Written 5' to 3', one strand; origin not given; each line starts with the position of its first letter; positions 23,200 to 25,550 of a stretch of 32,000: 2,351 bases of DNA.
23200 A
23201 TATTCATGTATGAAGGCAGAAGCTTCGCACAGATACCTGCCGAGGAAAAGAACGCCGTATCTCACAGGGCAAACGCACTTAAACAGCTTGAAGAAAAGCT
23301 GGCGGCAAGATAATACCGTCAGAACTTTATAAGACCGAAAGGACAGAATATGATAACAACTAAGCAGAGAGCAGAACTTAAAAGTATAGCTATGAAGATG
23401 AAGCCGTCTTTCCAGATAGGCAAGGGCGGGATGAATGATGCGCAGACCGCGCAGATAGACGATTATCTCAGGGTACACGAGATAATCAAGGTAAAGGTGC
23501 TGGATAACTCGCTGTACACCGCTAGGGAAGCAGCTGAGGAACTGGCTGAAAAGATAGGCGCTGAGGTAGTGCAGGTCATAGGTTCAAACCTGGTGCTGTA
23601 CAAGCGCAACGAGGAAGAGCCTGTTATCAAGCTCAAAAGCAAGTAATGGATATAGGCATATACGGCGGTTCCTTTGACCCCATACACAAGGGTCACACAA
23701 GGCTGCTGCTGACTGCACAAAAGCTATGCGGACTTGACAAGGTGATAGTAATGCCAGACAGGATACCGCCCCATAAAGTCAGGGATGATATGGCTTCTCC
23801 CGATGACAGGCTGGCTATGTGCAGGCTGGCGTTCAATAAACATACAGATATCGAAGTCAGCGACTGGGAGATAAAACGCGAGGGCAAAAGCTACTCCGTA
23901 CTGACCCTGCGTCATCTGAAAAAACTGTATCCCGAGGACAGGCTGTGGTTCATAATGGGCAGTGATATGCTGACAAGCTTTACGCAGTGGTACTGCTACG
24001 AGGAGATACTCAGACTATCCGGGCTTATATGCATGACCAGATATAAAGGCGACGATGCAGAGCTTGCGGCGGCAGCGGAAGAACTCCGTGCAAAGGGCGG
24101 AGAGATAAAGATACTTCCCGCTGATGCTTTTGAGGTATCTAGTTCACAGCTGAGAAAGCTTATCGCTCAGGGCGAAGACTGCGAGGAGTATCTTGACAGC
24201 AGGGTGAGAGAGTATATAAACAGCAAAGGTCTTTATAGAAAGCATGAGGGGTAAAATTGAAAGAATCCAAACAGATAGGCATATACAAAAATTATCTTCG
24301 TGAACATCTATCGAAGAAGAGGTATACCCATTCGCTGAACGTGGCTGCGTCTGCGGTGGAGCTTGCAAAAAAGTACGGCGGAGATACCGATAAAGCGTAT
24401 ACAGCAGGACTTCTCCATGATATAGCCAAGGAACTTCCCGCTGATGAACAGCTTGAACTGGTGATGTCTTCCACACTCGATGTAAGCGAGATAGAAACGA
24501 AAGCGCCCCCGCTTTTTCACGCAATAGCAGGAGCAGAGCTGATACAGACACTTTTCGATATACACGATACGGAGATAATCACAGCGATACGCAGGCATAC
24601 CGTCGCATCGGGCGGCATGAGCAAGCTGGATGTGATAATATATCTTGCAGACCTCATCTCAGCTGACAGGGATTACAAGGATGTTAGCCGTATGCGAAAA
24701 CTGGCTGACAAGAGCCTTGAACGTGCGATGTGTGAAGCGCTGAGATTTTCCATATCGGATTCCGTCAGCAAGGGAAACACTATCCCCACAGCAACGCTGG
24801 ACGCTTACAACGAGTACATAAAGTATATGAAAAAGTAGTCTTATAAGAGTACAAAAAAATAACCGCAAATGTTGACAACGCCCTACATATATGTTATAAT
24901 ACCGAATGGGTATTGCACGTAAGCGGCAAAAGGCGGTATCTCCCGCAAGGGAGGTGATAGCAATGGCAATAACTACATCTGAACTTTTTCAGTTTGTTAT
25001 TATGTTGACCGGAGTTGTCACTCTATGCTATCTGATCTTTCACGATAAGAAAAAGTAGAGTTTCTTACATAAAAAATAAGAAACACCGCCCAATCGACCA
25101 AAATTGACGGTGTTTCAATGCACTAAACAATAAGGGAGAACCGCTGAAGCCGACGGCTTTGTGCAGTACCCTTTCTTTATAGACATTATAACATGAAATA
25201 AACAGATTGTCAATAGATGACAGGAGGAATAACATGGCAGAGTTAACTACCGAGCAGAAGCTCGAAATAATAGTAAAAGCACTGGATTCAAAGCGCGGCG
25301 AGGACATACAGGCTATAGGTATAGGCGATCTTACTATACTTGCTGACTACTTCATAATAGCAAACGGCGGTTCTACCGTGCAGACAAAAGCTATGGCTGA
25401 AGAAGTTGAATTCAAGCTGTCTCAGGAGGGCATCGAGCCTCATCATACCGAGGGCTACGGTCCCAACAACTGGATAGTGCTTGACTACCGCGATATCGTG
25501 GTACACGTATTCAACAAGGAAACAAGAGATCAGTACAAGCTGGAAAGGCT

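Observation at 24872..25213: Type I toxin/antisense-RNA-like module inserted inside the conserved yhbY-nadD-yqeK-rsfS operon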

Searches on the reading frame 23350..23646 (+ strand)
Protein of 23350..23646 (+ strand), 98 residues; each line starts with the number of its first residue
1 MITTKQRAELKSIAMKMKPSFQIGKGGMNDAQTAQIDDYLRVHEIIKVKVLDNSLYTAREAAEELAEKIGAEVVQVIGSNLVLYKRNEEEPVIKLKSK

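Call 10: search_protein_families(library=ncbifam, proteins=[window:23350-23646:+], max_evalue=1)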
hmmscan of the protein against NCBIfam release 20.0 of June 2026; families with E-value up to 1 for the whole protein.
window:23350-23646:+ (98 aa): 3 families
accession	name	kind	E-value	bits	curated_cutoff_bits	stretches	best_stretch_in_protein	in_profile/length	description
TIGR00253.1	RNA_bind_YhbY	equivalog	5e-22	78.3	78.5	1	2-95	1-94/96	ribosome assembly RNA-binding protein YhbY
NF007669.0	PRK10343.1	equivalog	2.7e-14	53.2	175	1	2-90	3-91/97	ribosome assembly RNA-binding protein YhbY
NF049941.1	HyMthAminphonOxyTmpB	equivalog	0.097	12.4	300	1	17-59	124-166/188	(R)-1-hydroxy-2-trimethylaminoethylphosphonate oxygenase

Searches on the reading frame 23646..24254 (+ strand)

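Call 10: search_protein_families(library=ncbifam, proteins=[window:23646-24254:+], max_evalue=1)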
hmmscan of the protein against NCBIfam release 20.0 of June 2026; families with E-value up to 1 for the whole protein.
window:23646-24254:+ (202 aa): 28 families (the best 25 are shown)
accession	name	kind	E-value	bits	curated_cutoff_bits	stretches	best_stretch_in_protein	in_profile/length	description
TIGR00482.1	TIGR00482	equivalog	2.8e-50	171.1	112.45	1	5-197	1-194/194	nicotinate (nicotinamide) nucleotide adenylyltransferase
NF005519.0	PRK07152.1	equivalog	1.5e-47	162.2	315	1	1-199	1-186/361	nicotinate-nucleotide adenylyltransferase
NF000840.1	PRK00071.1-3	equivalog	4.7e-44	150.3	150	1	3-199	8-200/201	nicotinate-nucleotide adenylyltransferase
NF000839.0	PRK00071.1-1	equivalog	3.1e-42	145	187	1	4-200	9-218/219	nicotinate-nucleotide adenylyltransferase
NF000841.0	PRK00071.1-4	equivalog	5.1e-41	140.6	197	1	2-198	8-193/194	nicotinate-nucleotide adenylyltransferase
NF000843.0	PRK00071.2-2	equivalog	6.8e-27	94.3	240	1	1-148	12-158/212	nicotinate-nucleotide adenylyltransferase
NF005410.0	PRK06973.1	equivalog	8.3e-24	84.2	214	1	3-199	24-243/243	nicotinate-nucleotide adenylyltransferase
NF000842.0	PRK00071.2-1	equivalog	1.7e-17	63.7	167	1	2-200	3-187/191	nicotinate-nucleotide adenylyltransferase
NF000845.0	PRK00071.2-4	equivalog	4.6e-17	62.1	210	1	1-135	8-140/197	nicotinate-nucleotide adenylyltransferase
NF000846.0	PRK00071.2-5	equivalog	4e-13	49.3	329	1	1-131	19-147/210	nicotinate-nucleotide adenylyltransferase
NF006479.0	PRK08887.1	equivalog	4.3e-11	42.9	164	2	2-123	3-124/174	nicotinate-nicotinamide nucleotide adenylyltransferase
TIGR00125.1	cyt_tran_rel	domain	3.4e-10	39.9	27.7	1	3-61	1-58/65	adenylyltransferase/cytidyltransferase family protein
TIGR01510.1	coaD_prev_kdtB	equivalog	1.7e-09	37.9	103.3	1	4-74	2-67/155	pantetheine-phosphate adenylyltransferase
NF001985.0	PRK00777.1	subfamily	2.7e-05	24.3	104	1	5-40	8-43/157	pantetheine-phosphate adenylyltransferase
TIGR01526.1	nadR_NMN_Atrans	equivalog_domain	0.00057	19.2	341.15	1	1-73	1-71/325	nicotinamide-nucleotide adenylyltransferase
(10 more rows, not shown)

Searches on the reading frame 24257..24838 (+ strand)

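Call 10: search_protein_families(library=ncbifam, proteins=[window:24257-24838:+], max_evalue=1)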
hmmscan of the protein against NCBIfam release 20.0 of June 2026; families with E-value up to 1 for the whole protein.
window:24257-24838:+ (193 aa): 15 families
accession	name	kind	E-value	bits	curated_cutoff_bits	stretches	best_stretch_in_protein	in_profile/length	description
NF005519.0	PRK07152.1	equivalog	6.1e-42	143.8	315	1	11-189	186-361/361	nicotinate-nucleotide adenylyltransferase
TIGR00488.1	TIGR00488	equivalog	4.6e-38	130.8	70.15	1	14-176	1-163/173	bis(5'-nucleosyl)-tetraphosphatase (symmetrical) YqeK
TIGR00277.1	HDIG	domain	6.3e-10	38.8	27.6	1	20-114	3-81/84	HDIG domain-containing metalloprotein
TIGR03319.1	RNase_Y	equivalog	5.4e-08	31.8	454.35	1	19-138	327-424/514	ribonuclease Y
NF045665.1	NTPtran_DVU1551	equivalog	5.5e-06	25.6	315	1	19-65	215-266/359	DVU_1551 family NTP transferase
NF002829.0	PRK03007.1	equivalog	5.9e-05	22.2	385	1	17-57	62-102/425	deoxyguanosinetriphosphate triphosphohydrolase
TIGR02578.2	cas_TM1811_Csm1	equivalog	7e-05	21.7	170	1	45-145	2-86/753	type III-A CRISPR-associated protein Cas10/Csm1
NF009345.0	PRK12705.1-2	equivalog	0.0005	18.7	904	1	11-64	314-367/509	hypothetical protein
NF041494.1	MobH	equivalog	0.0021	17.1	200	1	82-170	166-256/340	MobH family relaxase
NF009344.0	PRK12705.1-1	equivalog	0.0027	16.4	831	1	13-60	379-426/572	hypothetical protein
NF009343.0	PRK12703.1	equivalog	0.0031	16.4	434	1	54-117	200-259/339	tRNA (cytidine(56)-2'-O)-methyltransferase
NF009347.0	PRK12705.1-4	equivalog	0.0041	15.8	579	1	14-70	277-333/473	hypothetical protein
TIGR01951.1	nusB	equivalog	0.0088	16.3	88.35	1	31-59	102-130/131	transcription antitermination factor NusB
TIGR00295.1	TIGR00295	hypoth_equivalog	0.012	15.4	172.35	1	18-63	10-60/164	TIGR00295 family protein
TIGR01596.1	cas3_HD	equivalog_domain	0.036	14.1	43.45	1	24-99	3-79/178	CRISPR-associated endonuclease Cas3''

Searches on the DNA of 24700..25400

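Call 4: search_rna_families(source=window, start=24700, end=25400, threshold=evalue, max_evalue=10, show_alignments=3)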
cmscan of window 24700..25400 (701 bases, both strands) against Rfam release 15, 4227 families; matches with E-value up to 10: 5.
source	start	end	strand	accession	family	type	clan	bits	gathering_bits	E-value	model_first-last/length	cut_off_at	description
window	25042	25116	+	RF02844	RefA9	Gene; antisense;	-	21.9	49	0.76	1-64/64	no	Enterococcus sRNA A9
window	25033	25108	-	RF01180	snoR110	Gene; snRNA; snoRNA; HACA-box;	-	20.7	44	0.92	1-89/89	no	Small nucleolar RNA snoR110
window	25078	25177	-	RF02450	ncr1175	Gene; sRNA;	-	19.1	60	0.77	1-110/110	no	Bacillus sRNA ncr1175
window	25116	25194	+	RF01896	mir-142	Gene; miRNA;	-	14.3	57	8.3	1-85/85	no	mir-142 microRNA precursor family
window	24824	24855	-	RF02350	psRNA6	Gene; sRNA;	-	10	60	3.1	1-333/333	no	Nitrosomonas sRNA psRNA6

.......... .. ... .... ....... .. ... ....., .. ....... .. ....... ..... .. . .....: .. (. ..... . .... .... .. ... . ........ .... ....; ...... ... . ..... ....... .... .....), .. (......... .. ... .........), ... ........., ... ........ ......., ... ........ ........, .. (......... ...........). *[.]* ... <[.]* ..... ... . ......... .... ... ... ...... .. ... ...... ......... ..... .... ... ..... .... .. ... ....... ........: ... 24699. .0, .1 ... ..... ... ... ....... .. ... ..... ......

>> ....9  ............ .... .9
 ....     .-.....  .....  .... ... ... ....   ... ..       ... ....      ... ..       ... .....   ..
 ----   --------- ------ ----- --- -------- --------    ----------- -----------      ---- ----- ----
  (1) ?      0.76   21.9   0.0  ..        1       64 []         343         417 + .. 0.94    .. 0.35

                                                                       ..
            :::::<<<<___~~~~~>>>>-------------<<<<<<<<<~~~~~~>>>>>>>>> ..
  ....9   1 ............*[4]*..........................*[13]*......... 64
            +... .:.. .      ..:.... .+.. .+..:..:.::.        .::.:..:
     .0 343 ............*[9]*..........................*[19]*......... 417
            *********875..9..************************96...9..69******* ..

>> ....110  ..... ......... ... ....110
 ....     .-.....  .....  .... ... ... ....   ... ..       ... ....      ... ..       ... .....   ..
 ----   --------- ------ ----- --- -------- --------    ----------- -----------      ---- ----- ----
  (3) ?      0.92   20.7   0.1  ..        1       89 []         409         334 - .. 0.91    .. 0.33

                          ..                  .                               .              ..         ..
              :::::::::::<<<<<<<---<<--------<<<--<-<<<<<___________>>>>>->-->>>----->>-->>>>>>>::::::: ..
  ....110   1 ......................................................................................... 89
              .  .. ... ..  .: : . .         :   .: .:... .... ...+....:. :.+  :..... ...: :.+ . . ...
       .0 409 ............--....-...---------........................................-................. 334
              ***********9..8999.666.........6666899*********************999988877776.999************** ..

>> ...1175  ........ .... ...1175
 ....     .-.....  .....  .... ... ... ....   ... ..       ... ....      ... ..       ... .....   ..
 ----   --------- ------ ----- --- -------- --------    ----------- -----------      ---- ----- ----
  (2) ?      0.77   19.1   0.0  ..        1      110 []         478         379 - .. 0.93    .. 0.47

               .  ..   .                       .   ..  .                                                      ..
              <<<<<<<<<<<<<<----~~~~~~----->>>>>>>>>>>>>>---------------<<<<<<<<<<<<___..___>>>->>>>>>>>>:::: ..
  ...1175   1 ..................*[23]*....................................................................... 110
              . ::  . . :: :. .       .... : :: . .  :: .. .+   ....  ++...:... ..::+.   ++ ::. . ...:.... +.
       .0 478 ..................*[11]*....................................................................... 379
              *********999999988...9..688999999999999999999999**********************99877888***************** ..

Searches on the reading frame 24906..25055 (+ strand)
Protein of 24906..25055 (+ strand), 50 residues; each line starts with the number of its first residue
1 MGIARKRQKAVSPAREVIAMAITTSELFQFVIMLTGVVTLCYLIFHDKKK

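Call 3: search_protein_families(library=pfam, proteins=[window:24906-25055:+], max_evalue=10)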
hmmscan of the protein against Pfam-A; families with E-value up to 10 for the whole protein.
seq(50 aa): 0 families

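Call 12: find_homologous_proteins(query=window:24906-25055:+, max_evalue=10)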
Query seq(50 aa) (50 aa): 1 proteins with E <= 10 among 1 candidates.
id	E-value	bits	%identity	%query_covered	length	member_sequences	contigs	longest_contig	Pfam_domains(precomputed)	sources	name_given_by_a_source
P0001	4.0e-15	71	73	98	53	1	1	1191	-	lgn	-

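Call 14: find_encoding_contigs(protein=P0001, flank=10000)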
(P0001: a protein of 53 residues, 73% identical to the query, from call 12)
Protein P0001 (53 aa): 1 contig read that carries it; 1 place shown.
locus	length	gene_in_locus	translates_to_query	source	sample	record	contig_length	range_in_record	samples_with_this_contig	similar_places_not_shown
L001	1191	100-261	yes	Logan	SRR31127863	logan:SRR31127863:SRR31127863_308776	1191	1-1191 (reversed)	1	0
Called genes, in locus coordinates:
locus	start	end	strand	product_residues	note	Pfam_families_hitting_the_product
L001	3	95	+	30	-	?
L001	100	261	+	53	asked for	-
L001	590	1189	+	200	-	?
